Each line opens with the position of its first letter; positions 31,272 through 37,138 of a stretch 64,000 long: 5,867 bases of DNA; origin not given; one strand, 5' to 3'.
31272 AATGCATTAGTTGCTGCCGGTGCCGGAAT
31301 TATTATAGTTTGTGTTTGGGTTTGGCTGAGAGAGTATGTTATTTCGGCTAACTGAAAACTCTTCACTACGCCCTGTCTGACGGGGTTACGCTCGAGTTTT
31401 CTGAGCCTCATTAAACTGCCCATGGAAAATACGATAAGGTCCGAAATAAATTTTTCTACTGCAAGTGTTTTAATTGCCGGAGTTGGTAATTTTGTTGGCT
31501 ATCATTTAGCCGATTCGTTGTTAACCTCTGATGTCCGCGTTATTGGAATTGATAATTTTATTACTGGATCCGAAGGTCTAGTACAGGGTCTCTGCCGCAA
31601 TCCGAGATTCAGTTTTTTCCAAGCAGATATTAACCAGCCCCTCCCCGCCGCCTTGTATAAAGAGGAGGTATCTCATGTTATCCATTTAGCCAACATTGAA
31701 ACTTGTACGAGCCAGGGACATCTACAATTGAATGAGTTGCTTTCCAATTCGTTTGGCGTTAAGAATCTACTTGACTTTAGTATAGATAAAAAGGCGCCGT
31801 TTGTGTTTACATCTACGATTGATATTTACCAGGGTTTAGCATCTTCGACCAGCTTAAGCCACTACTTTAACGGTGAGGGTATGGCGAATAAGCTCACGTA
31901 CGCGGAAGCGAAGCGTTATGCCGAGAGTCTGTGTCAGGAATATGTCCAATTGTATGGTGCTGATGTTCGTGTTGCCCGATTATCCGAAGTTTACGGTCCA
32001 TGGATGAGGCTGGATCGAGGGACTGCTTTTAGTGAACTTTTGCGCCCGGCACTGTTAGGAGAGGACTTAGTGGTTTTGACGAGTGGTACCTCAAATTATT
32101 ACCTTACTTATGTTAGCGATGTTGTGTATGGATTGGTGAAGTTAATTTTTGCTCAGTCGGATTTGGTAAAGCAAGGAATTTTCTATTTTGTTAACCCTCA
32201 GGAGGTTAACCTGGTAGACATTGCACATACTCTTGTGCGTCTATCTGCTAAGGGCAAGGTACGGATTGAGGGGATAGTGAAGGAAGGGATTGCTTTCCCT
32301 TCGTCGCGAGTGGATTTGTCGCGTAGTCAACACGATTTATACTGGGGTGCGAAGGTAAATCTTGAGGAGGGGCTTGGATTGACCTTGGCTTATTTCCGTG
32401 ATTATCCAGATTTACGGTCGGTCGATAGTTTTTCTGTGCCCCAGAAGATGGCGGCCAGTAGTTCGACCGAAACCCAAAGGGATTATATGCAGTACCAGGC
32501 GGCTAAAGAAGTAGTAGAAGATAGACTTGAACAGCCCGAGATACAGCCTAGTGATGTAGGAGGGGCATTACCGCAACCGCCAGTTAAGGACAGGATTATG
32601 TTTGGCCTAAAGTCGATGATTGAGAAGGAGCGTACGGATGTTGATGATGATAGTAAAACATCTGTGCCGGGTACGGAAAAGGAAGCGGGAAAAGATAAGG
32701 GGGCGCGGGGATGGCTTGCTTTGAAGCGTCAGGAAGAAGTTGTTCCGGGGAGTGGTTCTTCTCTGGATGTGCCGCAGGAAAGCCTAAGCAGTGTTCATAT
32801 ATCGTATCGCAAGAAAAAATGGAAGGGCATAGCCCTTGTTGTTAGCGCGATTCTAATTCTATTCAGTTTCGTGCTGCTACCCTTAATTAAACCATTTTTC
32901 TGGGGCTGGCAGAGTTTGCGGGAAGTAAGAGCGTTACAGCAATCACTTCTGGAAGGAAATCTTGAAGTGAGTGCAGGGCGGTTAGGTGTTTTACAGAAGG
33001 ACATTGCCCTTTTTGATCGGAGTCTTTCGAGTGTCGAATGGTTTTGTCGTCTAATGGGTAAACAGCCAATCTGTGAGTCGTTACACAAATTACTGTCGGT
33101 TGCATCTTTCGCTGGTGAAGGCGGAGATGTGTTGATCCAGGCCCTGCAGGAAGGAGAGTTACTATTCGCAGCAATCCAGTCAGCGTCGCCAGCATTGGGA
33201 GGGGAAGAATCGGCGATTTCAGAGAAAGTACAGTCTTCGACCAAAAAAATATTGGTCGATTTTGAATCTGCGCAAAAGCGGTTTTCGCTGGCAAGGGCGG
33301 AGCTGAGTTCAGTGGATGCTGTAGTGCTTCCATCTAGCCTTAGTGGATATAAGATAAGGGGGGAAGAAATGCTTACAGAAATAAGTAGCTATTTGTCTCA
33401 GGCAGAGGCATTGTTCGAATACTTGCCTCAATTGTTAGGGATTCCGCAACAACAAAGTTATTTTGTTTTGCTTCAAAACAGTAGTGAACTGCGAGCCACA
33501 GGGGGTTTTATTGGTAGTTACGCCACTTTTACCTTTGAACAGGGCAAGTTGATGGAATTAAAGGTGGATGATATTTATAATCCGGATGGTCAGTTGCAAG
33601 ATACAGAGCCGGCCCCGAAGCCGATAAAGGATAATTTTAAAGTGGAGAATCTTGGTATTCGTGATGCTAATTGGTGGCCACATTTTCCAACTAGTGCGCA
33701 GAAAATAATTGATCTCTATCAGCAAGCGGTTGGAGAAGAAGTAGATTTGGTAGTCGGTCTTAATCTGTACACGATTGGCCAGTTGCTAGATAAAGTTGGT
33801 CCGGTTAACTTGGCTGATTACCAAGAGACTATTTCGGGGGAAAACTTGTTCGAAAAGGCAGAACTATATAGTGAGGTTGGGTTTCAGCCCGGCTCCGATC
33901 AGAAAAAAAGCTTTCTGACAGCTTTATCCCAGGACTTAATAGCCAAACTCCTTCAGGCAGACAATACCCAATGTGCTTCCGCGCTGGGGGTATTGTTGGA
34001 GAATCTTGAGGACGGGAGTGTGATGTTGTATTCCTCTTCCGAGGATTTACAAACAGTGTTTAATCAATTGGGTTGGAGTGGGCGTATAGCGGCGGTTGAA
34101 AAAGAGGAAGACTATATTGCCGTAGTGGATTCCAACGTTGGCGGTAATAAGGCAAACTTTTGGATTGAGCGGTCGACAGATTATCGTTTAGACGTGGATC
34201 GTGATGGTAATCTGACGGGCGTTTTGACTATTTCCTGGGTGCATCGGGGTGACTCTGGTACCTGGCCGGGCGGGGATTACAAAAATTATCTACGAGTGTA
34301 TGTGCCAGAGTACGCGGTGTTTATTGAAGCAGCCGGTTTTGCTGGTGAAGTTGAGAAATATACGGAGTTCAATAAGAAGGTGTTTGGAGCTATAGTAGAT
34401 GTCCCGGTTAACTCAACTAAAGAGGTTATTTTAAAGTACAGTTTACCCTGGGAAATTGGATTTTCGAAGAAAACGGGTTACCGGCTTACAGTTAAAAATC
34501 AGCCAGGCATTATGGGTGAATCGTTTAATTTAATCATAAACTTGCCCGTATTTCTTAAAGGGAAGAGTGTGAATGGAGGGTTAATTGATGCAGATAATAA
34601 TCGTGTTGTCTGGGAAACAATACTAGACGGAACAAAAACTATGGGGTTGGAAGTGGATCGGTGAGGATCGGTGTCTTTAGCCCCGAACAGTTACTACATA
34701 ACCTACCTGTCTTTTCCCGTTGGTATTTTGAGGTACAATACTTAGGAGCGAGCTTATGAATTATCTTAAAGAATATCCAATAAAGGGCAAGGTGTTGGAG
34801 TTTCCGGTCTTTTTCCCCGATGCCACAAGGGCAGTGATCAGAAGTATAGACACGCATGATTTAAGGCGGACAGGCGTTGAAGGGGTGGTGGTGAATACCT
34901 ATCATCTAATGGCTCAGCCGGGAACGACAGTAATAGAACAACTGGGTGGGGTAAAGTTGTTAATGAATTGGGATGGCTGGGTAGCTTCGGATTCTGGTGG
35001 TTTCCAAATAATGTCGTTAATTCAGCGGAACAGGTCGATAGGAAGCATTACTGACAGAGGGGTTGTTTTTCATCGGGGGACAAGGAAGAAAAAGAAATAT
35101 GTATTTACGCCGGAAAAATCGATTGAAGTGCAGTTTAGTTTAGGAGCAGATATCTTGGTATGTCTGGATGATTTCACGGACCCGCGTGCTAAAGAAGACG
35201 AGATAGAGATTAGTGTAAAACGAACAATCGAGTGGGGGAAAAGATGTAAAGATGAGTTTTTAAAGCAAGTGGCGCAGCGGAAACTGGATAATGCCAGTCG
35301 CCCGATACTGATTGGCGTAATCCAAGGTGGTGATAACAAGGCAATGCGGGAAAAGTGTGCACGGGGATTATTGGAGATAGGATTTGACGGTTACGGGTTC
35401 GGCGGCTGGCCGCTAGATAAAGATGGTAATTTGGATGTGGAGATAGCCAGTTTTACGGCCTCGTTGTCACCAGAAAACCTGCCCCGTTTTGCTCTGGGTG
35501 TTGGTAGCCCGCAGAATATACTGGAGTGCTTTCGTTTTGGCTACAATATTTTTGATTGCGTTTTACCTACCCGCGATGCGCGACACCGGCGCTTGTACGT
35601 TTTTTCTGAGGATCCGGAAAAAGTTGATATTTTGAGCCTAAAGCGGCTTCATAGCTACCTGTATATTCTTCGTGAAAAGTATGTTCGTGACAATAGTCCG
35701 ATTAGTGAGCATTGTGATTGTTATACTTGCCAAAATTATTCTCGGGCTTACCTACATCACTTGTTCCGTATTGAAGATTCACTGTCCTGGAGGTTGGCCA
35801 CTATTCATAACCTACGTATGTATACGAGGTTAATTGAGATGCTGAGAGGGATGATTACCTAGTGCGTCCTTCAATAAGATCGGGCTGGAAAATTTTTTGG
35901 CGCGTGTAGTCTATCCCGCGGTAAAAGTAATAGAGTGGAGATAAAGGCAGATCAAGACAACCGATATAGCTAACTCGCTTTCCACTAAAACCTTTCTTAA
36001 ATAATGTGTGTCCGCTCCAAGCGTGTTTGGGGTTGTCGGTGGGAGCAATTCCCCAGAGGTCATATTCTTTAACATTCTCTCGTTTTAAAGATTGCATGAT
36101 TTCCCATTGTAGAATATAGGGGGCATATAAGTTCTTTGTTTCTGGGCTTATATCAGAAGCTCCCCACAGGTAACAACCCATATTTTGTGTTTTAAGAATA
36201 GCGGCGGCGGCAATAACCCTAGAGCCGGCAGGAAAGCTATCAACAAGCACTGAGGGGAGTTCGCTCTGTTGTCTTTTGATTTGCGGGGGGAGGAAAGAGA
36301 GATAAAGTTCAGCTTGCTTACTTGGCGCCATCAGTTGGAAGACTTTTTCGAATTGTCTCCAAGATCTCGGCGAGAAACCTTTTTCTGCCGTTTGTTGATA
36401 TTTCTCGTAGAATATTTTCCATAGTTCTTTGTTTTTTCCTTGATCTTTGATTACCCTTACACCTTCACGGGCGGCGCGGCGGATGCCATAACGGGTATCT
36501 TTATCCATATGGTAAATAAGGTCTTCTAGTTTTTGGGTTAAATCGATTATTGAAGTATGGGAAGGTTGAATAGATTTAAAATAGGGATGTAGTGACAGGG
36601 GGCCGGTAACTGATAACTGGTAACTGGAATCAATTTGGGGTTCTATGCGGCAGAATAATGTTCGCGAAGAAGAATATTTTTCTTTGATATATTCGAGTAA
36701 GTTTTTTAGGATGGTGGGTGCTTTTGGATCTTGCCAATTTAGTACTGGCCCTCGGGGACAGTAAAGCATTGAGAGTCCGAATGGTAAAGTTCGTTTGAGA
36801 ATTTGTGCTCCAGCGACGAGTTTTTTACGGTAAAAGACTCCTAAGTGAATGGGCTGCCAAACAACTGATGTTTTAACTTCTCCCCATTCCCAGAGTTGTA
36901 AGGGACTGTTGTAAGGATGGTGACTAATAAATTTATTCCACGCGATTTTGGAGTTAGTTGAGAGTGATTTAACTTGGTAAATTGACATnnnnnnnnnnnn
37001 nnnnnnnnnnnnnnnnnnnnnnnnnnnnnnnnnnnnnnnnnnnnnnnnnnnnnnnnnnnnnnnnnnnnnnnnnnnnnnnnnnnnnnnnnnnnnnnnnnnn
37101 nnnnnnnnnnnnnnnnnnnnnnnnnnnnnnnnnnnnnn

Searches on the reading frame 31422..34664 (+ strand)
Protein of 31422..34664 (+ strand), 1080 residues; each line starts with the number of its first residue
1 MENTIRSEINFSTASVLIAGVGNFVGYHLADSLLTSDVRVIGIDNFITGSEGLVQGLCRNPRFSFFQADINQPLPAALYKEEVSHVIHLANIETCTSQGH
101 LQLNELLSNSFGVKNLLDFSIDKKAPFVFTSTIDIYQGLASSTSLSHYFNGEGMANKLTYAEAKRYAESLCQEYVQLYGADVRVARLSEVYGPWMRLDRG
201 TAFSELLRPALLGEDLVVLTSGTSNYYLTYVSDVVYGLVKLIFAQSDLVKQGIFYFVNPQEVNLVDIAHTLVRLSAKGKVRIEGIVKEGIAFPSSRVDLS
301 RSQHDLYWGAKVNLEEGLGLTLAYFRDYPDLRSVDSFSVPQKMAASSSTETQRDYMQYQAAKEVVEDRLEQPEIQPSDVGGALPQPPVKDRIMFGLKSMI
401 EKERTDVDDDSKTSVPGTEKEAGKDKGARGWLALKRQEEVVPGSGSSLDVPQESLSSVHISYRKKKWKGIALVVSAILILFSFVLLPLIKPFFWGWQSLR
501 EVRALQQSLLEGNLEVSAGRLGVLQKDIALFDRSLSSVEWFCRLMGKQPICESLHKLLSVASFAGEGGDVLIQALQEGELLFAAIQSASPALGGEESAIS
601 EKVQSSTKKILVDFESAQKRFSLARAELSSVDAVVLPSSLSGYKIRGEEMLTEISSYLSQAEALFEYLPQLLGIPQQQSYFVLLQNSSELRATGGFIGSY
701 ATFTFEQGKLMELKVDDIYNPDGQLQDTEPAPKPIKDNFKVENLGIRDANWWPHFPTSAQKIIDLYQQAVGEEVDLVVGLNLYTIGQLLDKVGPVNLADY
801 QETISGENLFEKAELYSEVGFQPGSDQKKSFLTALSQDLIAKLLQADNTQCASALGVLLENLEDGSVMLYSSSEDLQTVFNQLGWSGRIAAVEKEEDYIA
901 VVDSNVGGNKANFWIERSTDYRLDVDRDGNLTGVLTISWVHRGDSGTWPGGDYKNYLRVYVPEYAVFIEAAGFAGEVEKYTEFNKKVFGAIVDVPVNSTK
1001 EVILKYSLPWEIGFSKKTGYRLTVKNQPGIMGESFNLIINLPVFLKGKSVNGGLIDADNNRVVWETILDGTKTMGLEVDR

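Call 8: search_protein_families(library=pfam, proteins=[window:31422-34664:+], max_evalue=0.00001)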
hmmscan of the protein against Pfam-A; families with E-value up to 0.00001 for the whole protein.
window:31422-34664:+ (1080 aa): 4 families
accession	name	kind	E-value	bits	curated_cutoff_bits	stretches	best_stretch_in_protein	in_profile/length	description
PF13196.11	DUF4012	-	8.3e-26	91.7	28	1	677-811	3-137/144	Protein of unknown function (DUF4012)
PF01370.27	Epimerase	-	1.7e-25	90.3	20.9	1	16-244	1-227/240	NAD dependent epimerase/dehydratase family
PF16363.11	GDP_Man_Dehyd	-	8.6e-13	48.9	27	1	17-317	1-328/332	GDP-mannose 4,6 dehydratase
PF04321.23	RmlD_sub_bind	-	3.9e-06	26.6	27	1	16-300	3-256/287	RmlD substrate binding domain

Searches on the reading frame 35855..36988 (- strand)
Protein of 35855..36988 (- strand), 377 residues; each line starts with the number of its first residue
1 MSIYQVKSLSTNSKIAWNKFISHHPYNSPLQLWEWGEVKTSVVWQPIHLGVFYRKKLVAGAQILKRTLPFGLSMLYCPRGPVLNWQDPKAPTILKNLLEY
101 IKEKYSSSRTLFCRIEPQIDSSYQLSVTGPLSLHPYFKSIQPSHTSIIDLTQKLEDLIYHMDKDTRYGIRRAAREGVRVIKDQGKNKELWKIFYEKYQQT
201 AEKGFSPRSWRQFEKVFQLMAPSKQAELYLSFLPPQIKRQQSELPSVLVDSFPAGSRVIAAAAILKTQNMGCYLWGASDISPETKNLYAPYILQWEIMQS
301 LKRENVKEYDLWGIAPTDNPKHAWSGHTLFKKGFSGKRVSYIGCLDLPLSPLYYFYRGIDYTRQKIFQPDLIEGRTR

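Call 3: search_protein_families(library=pfam, proteins=[window:35855-36988:-], max_evalue=0.01)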
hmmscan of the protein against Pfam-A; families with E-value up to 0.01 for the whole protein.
window:35855-36988:- (377 aa): 2 families
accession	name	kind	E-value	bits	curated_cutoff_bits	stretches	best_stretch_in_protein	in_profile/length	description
PF02388.22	FemAB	-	1.6e-37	129.8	24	3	258-356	307-401/406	FemAB family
PF13480.13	Acetyltransf_6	-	1.8e-07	31.8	22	1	254-313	79-136/143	Acetyltransferase (GNAT) domain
